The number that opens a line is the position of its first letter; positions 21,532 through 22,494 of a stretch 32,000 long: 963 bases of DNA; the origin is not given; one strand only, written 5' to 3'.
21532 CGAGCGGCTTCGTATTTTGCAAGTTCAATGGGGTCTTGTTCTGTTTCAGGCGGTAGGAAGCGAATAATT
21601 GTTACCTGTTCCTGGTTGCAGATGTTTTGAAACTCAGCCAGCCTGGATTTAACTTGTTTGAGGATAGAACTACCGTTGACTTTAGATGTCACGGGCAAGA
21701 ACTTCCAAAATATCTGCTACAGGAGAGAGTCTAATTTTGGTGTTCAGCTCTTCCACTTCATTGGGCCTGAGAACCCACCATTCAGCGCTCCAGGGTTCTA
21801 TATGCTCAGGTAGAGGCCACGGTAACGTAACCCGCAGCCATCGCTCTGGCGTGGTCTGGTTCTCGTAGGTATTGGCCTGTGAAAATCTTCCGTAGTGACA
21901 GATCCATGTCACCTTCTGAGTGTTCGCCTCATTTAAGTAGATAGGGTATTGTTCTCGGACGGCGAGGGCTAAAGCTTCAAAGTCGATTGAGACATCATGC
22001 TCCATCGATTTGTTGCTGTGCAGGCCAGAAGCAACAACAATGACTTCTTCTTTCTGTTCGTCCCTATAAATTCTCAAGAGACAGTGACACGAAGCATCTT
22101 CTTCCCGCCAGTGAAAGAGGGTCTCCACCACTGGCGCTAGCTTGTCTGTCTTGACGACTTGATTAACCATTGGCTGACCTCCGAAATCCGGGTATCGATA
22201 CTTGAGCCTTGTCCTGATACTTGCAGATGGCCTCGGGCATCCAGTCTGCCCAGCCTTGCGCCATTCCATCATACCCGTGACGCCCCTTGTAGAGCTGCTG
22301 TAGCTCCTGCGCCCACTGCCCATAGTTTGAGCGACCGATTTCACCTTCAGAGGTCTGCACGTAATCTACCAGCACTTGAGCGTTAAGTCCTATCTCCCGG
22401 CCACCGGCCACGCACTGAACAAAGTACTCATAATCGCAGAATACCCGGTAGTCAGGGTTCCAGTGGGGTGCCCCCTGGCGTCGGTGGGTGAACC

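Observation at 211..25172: A bipartite ~37-nt motif heads seven transcription units and defines a possible element-wide regulon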

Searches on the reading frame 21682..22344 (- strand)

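Call 7: search_protein_families(library=pfam, proteins=[window:21682-22344:-], max_evalue=0.01)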
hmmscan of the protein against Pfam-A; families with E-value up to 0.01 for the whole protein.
window:21682-22344:- (220 aa): 0 families

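Call 27: search_protein_families(library=ncbifam, proteins=[window:21682-22344:-], max_evalue=0.1)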
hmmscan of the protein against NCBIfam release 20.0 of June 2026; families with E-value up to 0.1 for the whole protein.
window:21682-22344:- (220 aa): 0 families

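Call 28: search_protein_families(library=phrogs, proteins=[window:21682-22344:-], max_evalue=0.1)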
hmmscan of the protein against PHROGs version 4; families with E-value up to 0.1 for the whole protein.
window:21682-22344:- (220 aa): 1 family
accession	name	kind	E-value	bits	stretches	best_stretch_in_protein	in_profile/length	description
phrog_35598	-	unknown function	0.056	14.5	0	141-190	17-65/112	-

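Call 51: search_protein_families(library=pfam, proteins=[window:21682-22344:-], max_evalue=10)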
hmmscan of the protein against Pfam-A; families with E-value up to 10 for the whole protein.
window:21682-22344:- (220 aa): 0 families
